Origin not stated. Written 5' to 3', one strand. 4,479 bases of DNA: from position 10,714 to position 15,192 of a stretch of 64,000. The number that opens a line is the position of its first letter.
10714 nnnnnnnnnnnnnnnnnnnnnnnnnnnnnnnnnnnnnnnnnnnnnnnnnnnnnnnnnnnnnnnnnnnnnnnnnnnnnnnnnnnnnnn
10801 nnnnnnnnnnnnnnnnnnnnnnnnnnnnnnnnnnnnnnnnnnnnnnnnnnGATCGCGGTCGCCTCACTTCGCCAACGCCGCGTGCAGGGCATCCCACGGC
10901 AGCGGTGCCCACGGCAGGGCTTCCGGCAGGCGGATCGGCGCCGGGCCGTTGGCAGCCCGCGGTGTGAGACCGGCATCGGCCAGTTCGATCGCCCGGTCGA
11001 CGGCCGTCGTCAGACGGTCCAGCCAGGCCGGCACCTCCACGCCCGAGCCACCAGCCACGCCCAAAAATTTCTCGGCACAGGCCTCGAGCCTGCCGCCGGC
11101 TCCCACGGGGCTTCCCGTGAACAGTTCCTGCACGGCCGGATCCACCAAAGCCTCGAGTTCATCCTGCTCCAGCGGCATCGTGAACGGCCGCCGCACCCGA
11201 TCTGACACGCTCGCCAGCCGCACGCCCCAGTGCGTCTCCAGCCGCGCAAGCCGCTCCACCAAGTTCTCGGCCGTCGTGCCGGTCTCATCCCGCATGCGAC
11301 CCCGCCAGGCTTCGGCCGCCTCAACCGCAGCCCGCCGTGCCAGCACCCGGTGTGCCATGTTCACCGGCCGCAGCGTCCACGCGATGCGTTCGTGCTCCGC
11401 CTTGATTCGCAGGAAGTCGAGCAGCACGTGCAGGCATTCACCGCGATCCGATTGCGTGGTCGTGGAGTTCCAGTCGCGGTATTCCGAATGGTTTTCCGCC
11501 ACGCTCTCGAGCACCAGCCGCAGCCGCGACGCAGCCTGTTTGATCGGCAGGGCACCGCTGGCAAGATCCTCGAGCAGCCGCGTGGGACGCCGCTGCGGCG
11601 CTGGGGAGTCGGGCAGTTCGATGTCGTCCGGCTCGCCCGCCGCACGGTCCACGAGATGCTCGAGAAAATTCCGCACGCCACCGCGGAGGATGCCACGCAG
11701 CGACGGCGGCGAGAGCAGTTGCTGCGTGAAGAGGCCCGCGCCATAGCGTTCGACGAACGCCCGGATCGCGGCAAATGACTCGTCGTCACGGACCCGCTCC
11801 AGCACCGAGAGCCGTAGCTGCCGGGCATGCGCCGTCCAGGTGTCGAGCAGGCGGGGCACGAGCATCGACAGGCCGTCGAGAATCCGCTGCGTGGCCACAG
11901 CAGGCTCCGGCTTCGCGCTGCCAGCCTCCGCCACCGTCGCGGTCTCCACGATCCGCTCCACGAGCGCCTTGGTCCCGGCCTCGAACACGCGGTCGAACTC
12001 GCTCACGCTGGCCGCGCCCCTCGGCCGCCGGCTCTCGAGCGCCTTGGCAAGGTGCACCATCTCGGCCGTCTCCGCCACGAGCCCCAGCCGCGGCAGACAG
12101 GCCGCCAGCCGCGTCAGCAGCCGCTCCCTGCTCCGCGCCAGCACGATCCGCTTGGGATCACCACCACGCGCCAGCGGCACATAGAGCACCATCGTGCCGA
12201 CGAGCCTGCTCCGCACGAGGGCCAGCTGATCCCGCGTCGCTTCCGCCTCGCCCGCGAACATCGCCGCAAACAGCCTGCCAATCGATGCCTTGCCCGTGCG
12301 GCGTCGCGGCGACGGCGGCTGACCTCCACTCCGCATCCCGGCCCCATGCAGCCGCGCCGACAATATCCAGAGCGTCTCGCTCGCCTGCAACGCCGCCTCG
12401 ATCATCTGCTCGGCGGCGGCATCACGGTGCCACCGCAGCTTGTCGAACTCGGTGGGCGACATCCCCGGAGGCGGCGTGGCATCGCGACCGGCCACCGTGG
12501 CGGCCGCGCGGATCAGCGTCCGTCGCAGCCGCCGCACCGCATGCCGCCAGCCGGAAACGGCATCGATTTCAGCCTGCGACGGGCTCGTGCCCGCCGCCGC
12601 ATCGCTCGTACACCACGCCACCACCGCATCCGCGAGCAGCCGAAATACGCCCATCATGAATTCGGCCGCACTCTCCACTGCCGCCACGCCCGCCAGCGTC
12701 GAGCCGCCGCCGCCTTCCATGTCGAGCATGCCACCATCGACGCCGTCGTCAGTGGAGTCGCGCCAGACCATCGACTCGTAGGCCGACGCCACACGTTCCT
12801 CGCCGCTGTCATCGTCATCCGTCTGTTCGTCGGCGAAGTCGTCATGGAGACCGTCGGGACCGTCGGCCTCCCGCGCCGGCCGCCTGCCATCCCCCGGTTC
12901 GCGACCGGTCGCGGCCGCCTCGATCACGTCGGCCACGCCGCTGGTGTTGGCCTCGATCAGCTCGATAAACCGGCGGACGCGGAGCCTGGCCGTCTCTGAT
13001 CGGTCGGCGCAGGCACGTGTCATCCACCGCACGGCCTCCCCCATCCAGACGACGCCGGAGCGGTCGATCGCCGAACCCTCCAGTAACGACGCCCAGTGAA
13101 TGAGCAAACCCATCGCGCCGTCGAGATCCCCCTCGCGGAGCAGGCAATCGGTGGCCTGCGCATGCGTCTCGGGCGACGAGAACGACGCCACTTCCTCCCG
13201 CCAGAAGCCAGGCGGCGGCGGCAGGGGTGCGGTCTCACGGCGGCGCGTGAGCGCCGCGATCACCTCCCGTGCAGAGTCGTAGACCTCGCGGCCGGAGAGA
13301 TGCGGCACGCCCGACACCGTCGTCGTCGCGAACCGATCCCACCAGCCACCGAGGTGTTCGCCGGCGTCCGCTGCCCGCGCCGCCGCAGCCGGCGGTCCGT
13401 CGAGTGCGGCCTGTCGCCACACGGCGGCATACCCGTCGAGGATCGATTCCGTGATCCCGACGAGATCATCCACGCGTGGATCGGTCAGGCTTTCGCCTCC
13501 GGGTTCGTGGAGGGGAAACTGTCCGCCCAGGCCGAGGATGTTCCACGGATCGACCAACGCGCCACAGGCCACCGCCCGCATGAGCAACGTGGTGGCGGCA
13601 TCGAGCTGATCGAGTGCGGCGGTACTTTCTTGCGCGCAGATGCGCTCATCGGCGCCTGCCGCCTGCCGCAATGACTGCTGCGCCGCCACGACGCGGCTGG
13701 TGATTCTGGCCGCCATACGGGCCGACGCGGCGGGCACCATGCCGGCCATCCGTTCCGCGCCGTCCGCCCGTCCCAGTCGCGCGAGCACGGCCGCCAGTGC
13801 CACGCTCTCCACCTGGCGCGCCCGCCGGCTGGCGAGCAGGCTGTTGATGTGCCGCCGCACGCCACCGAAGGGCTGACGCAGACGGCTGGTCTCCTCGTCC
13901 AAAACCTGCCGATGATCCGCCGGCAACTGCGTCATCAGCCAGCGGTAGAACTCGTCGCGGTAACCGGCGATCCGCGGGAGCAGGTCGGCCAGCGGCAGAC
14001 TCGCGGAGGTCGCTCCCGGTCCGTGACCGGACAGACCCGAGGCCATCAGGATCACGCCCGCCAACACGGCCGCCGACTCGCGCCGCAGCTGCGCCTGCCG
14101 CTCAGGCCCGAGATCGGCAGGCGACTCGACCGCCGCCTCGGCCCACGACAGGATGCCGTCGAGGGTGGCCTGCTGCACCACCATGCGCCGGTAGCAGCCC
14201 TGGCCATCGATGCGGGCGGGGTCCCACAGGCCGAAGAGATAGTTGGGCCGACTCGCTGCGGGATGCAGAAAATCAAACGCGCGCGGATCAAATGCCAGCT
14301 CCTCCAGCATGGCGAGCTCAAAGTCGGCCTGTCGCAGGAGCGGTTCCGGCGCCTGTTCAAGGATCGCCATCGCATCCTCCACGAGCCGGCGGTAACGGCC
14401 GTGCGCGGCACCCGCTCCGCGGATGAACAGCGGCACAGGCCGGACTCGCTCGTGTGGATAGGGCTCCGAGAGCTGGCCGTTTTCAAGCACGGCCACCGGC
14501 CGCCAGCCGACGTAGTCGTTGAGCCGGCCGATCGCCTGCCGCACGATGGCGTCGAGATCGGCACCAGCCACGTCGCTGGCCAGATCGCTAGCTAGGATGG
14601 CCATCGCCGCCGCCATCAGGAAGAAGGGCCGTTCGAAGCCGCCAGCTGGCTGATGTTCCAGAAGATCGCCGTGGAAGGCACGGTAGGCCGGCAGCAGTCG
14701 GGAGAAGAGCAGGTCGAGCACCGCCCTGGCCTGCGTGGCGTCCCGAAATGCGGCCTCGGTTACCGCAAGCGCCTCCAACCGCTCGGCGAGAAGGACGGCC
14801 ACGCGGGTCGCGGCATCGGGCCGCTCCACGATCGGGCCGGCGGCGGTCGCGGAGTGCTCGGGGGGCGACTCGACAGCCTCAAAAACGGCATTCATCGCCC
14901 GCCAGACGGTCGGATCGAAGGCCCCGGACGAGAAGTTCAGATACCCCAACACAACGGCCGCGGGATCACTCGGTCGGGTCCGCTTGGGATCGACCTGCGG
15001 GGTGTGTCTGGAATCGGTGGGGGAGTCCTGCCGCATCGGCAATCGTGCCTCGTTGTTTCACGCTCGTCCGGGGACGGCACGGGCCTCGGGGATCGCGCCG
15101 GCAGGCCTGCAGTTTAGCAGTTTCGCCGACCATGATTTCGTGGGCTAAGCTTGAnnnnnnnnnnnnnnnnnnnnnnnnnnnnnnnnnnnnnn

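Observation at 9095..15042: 1392-aa orphan protein packed against lipA and a LipB-like protein that lacks the catalytic dyad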

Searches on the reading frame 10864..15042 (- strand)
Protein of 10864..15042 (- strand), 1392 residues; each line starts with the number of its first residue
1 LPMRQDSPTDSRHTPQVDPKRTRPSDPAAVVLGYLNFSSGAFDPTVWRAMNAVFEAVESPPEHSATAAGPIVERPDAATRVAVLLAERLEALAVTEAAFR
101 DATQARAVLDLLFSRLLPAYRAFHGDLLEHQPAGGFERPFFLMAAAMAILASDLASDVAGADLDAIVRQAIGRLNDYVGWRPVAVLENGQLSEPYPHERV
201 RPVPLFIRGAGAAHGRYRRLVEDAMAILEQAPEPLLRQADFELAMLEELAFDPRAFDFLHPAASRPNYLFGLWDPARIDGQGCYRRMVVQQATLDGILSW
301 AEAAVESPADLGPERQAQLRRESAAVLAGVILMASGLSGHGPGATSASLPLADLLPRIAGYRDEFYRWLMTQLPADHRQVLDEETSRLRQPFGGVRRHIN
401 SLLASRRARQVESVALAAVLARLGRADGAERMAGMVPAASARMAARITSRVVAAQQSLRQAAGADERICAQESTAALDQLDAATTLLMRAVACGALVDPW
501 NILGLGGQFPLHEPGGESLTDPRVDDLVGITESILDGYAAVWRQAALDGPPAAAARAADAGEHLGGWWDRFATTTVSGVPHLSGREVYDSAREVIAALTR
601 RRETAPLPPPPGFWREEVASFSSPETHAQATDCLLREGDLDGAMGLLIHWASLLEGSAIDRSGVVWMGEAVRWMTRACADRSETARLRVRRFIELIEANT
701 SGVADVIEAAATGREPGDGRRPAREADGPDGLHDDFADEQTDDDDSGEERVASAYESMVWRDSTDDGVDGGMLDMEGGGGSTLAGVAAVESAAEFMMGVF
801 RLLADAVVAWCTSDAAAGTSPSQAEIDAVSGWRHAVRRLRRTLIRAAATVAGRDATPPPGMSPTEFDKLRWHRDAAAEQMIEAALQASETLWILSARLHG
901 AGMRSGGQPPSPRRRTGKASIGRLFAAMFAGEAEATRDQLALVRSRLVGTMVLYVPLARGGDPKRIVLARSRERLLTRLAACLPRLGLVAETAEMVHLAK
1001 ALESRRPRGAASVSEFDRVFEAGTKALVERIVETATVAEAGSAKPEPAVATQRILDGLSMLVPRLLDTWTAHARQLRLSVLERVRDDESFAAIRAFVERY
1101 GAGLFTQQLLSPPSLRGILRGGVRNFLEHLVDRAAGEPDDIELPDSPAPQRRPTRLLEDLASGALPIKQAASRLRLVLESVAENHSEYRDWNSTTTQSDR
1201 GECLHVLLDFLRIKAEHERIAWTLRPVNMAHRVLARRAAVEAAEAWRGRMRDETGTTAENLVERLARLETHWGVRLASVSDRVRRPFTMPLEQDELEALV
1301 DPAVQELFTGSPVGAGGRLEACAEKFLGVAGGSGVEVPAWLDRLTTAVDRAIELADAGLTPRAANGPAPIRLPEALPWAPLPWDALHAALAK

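Call 6: search_protein_families(library=pfam, proteins=[window:10864-15042:-], max_evalue=0.1)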
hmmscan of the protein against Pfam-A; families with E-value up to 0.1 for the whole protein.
window:10864-15042:- (1392 aa): 0 families

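Call 7: search_protein_families(library=ncbifam, proteins=[window:10864-15042:-], max_evalue=0.1)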
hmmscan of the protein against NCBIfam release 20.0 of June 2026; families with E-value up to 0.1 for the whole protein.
window:10864-15042:- (1392 aa): 0 families

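Call 11: find_homologous_proteins(query=window:10864-15042:-, max_evalue=0.001)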
Query window:10864-15042:- (1392 aa): 1320 proteins with E <= 0.001 among 8000 candidates; the best 120 are listed.
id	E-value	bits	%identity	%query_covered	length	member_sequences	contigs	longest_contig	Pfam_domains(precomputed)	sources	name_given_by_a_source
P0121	0.0e+0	3015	98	100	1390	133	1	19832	-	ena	-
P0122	0.0e+0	3013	98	100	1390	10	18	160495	-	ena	-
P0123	0.0e+0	2686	89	100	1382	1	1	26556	-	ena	-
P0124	0.0e+0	2635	86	100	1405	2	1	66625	-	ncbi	-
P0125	0.0e+0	2632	87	100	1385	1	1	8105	-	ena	-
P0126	0.0e+0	2632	86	100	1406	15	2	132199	-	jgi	jgi:hypothetical protein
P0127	0.0e+0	2626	86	100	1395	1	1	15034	-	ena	-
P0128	0.0e+0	2622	87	100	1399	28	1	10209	-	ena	-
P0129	0.0e+0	2610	85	100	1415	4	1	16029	-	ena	-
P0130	0.0e+0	2603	86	100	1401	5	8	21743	-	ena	-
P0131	0.0e+0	2602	85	100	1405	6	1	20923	-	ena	-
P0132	0.0e+0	2598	85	100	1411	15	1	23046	-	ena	-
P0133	0.0e+0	2575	85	100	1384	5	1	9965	-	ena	-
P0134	0.0e+0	2537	85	100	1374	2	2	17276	-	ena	-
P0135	0.0e+0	2531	84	100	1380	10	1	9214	-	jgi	jgi:hypothetical protein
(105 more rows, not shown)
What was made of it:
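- Checked: The big protein has at least 1,320 database homologues at E<=1e-3, the best 120 at 64-98% identity (call 11).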

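Call 42: search_solved_structures(query=A4, max_evalue=10)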
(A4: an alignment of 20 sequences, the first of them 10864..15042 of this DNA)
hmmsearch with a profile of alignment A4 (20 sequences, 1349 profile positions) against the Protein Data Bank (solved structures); distinct sequences matched with E-value up to 10: 3.
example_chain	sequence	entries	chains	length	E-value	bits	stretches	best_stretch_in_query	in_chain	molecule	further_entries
7wek_A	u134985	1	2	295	0.75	10.2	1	1086-1165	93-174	WD repeat-containing protein 47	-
7wej_A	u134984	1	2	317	0.86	10.1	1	1087-1165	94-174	WD repeat-containing protein 47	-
3tx1_A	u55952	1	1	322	1.8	9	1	304-363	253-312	UDP-N-acetylenolpyruvoylglucosamine reductase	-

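Call 43: search_protein_families(library=padloc, proteins=[window:10864-15036:-], max_evalue=1)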
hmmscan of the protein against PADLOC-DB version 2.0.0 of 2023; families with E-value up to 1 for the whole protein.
window:10864-15036:- (1390 aa): 0 families
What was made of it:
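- Tried and rejected: Pfam, NCBIfam, PADLOC and a PDB profile search on the big protein gave nothing (calls 6, 7, 42, 43).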

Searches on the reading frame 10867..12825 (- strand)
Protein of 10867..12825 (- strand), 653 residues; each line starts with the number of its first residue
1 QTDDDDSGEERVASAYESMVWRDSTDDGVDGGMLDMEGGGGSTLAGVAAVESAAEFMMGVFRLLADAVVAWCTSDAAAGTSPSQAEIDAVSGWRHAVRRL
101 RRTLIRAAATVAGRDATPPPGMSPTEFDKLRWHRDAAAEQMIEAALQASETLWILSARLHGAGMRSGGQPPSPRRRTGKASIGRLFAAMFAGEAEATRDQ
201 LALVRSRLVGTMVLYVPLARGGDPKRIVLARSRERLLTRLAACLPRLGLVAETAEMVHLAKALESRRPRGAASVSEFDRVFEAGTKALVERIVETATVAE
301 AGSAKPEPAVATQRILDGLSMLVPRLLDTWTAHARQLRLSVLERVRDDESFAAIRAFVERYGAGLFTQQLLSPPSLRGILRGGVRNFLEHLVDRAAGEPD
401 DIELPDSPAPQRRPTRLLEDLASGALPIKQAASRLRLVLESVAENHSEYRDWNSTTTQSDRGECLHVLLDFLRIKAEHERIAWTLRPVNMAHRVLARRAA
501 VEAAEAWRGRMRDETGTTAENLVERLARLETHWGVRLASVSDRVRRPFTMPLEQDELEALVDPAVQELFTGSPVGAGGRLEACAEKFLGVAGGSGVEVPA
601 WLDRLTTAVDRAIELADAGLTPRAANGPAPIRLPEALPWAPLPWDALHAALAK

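Call 64: predict_structure(alignment_id=A6)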
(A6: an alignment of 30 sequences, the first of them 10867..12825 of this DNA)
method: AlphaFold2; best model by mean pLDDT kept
length: 653 residues; sequences in the alignment: 30
mean_pLDDT: 80.6   pTM: 0.80
mean pLDDT of the five models: 80.6, 79.9, 78.8, 76.5, 75.8
residues with pLDDT >= 90: 246; 70-90: 282; 50-70: 60; < 50: 65
segments of 3 or more residues with pLDDT < 50: 1-41, 166-176, 623-629
pLDDT, mean of each block of 10 residues (from residue 1): 35 39 34 35 70 91 91 85 87 96 94 77 78 85 96 92 54 53 92 92 90 77 89 93 96 93 75 73 96 92 87 96 92 71 77 90 83 77 84 76 52 84 92 90 83 67 83 89 91 90 92 93 95 87 88 87 86 87 80 56 82 76 45 84 93 90
secondary structure, 60 per line:
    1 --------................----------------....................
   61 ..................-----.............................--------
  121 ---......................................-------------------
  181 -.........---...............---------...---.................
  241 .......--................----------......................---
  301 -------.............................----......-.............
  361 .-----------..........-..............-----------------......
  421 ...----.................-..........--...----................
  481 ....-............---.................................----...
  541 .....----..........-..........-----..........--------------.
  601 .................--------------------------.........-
elements in order: H9-24 H41-78 H84-112 H124-161 H182-190 H194-208 H224-247 H250-265 H276-297 H308-336 H341-346 H348-361 H373-382 H384-397 H415-423 H428-444 H446-455 H465-484 H486-497 H501-533 H538-545 H550-559 H561-570 H576-585 H600-617 H644-652

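Call 68: fold_search(model_id=the predicted structure, library=pdb)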
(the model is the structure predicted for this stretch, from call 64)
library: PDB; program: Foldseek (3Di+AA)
matches with E <= 10: 249; with E <= 0.001: 0
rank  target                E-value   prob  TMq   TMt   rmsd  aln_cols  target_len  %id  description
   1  8ga7                  4.1e-02  0.77  0.17  0.21  26.3       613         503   14  Geometrically programmable nanomaterial construction using regularized protein building blocks (released 2024-03-13)
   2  7rdr_A                5.1e-02  0.33  0.12  0.14  25.1       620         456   13  Circular tandem repeat protein with novel repeat topology and enhanced subunit contact surfaces (released 2021-09-01)
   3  8pv4_CV               6.2e-02  0.25  0.11  0.13  27.2       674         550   12  Chaetomium thermophilum pre-60S State 2 - pre-5S rotation with Rix1 complex - composite structure (released 2023-11-15)
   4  9ogb_A                1.1e-01  0.20  0.11  0.09  25.3       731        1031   10  Cryo-EM structure of human exportin-1 conjugated with selinexor and bound to yeast RAN-GTP and human ASB8-ELOB/C (released 2025-11-26)
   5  4oe1_A                1.1e-01  0.18  0.12  0.11  27.9       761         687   12  Crystal structure of the pentatricopeptide repeat protein PPR10 (C256S/C430S/C449S) in complex with an 18-nt PSAJ rna  (released 2014-09-24)
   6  4m59_A                1.2e-01  0.18  0.12  0.11  27.9       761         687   12  Crystal structure of the pentatricopeptide repeat protein PPR10 in complex with an 18-nt psaJ RNA element (released 2013-10-30)
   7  9hfl_A                1.2e-01  0.21  0.13  0.09  25.4       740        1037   10  Cryo-EM structure of the human snRNA export complex comprising CBC-PHAX-CRM1-RanGTP and capped-RNA (released 2025-07-16)
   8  2bku_B                1.5e-01  0.41  0.16  0.13  20.6       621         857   11  Kap95p:RanGTP complex (released 2005-05-04)
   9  9ogd_A                1.7e-01  0.20  0.13  0.11  24.0       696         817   12  Cryo-EM structure of human exportin-1 conjugated with selinexor and bound to human ASB8(R197A)-ELOB/C (released 2025-11-26)
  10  7qen_D                1.7e-01  0.13  0.11  0.08  36.6       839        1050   10  S.c. Condensin core in DNA- and ATP-bound state (released 2022-06-15)
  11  9a0f_B1               2.1e-01  0.11  0.10  0.06  30.9       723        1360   11  Integrative model of the wild type yeast nuclear pore complex (released 2020-08-28)
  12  4hb3_C                2.2e-01  0.18  0.13  0.09  26.3       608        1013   11  Crystal structure of CRM1(T539S)-Ran-RanBP1 with weakly bound unmodeled Leptomycin B (released 2013-01-09)
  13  7tdz_H                2.2e-01  0.11  0.11  0.10  37.7       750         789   12  Cryo-EM model of protomer of the cytoplasmic ring of the nuclear pore complex from Xenopus laevis (released 2022-06-22)
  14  5lzr_B                2.2e-01  0.08  0.09  0.09  30.6       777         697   11  Crystal structure of Thermotoga maritima sodium pumping membrane integral pyrophosphatase in complex with tungstate an (released 2016-12-14)
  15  7sqc_H2               3.1e-01  0.23  0.14  0.19  25.5       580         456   12  Ciliary C1 central pair apparatus isolated from Chlamydomonas reinhardtii (released 2022-04-13)
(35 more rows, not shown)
